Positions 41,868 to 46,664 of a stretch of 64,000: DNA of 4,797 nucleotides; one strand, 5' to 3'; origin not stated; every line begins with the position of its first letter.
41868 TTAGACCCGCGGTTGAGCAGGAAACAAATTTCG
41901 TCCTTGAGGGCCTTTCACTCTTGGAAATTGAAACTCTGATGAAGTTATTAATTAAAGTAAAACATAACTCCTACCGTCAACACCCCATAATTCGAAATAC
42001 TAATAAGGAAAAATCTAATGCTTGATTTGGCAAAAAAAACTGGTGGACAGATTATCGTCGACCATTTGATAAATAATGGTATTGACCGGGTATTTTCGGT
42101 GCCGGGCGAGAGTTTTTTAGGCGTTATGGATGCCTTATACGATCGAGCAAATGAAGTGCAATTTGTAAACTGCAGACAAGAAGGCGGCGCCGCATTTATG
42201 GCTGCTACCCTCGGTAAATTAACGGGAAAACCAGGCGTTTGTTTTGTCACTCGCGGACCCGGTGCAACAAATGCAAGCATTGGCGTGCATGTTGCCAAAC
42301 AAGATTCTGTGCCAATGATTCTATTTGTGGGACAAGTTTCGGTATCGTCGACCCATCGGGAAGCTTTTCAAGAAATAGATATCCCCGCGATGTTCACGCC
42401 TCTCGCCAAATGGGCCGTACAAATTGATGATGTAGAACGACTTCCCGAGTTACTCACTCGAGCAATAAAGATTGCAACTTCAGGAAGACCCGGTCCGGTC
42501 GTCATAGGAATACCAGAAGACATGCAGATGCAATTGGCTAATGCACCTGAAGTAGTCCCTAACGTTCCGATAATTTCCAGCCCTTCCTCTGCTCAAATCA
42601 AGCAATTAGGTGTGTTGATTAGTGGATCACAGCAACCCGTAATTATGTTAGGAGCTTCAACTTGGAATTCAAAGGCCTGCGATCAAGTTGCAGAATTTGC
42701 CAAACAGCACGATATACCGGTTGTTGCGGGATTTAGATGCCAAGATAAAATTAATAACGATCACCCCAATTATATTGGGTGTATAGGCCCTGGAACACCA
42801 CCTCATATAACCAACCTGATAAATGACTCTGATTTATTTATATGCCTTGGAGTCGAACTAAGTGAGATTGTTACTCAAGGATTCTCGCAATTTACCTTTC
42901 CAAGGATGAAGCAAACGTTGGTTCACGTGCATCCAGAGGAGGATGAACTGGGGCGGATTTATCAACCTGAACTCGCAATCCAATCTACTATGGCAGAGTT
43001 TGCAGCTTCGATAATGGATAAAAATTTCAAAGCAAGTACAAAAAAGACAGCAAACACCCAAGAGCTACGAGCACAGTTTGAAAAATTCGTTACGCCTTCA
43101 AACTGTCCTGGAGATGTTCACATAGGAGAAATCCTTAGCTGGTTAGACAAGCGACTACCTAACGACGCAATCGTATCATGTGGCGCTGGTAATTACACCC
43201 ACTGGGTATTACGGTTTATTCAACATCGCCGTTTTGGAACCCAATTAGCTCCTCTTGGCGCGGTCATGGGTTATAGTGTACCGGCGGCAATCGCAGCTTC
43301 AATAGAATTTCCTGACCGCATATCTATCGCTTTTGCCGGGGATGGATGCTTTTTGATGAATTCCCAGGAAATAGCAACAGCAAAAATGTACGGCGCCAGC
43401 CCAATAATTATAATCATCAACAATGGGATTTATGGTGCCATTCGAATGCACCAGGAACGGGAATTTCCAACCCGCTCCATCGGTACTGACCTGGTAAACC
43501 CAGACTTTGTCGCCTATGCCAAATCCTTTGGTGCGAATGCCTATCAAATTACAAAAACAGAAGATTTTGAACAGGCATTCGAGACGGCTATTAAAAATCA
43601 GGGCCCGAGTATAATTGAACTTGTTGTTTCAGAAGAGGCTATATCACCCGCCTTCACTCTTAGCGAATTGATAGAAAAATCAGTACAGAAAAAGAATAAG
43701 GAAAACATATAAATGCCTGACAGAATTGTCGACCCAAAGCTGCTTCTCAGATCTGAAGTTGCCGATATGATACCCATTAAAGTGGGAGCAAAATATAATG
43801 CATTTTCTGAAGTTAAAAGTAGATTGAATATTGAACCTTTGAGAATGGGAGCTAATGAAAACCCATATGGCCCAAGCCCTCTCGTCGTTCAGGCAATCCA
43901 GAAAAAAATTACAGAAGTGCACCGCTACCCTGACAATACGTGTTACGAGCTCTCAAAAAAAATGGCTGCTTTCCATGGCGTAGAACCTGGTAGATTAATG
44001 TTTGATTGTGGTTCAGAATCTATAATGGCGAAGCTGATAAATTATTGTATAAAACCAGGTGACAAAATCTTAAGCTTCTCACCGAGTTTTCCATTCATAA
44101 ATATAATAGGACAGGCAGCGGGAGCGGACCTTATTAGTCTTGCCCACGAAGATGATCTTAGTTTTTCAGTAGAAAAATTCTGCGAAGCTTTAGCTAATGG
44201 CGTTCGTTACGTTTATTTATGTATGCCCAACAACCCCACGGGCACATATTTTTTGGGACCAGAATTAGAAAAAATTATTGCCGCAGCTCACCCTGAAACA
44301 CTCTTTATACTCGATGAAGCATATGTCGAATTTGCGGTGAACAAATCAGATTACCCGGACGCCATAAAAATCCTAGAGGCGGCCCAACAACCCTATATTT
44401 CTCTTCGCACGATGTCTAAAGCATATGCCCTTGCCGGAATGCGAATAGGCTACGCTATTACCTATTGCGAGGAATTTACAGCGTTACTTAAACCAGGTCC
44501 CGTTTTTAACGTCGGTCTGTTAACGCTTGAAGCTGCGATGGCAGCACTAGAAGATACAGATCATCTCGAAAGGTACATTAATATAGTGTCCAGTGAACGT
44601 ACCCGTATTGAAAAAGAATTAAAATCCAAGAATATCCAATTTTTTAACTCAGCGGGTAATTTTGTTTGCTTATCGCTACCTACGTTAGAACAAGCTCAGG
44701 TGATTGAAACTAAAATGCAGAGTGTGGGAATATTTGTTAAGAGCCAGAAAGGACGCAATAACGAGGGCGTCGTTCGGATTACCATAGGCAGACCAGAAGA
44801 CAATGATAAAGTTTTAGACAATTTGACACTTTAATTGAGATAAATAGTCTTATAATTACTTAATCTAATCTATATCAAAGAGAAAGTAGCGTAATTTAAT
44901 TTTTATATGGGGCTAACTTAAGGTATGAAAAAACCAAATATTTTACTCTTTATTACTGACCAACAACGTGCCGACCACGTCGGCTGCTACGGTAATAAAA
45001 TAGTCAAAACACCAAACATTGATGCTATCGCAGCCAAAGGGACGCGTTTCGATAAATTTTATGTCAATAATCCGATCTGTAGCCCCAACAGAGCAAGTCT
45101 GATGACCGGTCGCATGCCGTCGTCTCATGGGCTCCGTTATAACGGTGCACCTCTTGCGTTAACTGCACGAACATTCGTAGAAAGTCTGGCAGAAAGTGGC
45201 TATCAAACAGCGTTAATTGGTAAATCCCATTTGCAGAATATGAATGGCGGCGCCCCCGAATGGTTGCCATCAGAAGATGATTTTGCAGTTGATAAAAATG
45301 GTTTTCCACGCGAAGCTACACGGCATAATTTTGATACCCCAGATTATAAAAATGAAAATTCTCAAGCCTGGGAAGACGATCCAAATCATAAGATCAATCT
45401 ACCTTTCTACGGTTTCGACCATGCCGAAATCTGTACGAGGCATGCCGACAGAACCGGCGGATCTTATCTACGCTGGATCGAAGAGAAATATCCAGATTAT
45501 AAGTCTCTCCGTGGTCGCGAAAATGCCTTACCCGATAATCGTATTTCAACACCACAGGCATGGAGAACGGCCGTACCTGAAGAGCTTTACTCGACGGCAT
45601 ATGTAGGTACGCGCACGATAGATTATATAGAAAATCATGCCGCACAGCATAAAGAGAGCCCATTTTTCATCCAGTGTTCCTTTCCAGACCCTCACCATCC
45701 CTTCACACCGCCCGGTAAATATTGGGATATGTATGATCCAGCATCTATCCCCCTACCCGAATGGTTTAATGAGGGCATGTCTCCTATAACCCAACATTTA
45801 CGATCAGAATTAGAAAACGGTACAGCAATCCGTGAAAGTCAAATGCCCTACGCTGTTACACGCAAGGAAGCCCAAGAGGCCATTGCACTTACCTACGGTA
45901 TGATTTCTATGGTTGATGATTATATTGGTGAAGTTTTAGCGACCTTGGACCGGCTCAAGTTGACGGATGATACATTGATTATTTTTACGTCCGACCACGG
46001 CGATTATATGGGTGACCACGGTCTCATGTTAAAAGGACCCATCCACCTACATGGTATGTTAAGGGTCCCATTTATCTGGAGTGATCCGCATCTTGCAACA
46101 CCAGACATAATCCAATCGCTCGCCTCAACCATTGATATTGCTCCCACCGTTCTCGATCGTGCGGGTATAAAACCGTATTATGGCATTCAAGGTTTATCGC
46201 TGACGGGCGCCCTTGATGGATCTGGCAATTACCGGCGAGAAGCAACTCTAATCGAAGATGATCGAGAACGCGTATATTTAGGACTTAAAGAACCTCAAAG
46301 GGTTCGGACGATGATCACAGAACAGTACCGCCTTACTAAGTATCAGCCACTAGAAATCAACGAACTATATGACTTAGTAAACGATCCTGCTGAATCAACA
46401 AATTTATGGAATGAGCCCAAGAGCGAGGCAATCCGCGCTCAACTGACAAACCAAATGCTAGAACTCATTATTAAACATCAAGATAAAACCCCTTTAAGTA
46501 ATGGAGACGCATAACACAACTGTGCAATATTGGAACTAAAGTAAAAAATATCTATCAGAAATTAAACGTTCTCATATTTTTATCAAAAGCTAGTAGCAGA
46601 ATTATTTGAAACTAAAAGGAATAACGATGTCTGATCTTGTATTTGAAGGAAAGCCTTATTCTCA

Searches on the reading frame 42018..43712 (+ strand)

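Call 65: search_protein_families(library=pfam, proteins=[window:42018-43712:+], max_evalue=1e-8)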
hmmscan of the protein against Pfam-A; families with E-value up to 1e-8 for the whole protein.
window:42018-43712:+ (564 aa): 3 families
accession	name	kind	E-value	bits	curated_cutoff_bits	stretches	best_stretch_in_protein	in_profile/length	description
PF02775.26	TPP_enzyme_C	-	1.6e-38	132.3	21.9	1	389-534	1-150/151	Thiamine pyrophosphate enzyme, C-terminal TPP binding domain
PF02776.23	TPP_enzyme_N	-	4.7e-36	123.6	26.8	1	8-125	2-119/119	Thiamine pyrophosphate enzyme, N-terminal TPP binding domain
PF00205.28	TPP_enzyme_M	-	6.6e-28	97.6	30.4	1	199-329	6-134/137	Thiamine pyrophosphate enzyme, central domain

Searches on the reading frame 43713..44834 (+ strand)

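Call 65: search_protein_families(library=pfam, proteins=[window:43713-44834:+], max_evalue=1e-8)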
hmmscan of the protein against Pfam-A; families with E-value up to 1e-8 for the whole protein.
window:43713-44834:+ (373 aa): 1 family
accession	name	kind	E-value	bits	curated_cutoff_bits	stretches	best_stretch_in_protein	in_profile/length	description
PF00155.27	Aminotran_1_2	-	1.2e-46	160.1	19.7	1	43-370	4-360/361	Aminotransferase class I and II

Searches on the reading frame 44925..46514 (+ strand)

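Call 65: search_protein_families(library=pfam, proteins=[window:44925-46514:+], max_evalue=1e-8)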
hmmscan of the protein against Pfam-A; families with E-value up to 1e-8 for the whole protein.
window:44925-46514:+ (529 aa): 3 families
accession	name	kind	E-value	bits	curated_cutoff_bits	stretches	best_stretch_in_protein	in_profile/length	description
PF00884.28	Sulfatase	-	3e-49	168.4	25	1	4-415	1-301/301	Sulfatase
PF16347.10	SGSH_C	-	7.5e-16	59.1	29.3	1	363-514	1-151/154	N-sulphoglucosamine sulphohydrolase, C-terminal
PF01663.27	Phosphodiest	-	1.4e-13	51.7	23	1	7-359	2-220/342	Type I phosphodiesterase / nucleotide pyrophosphatase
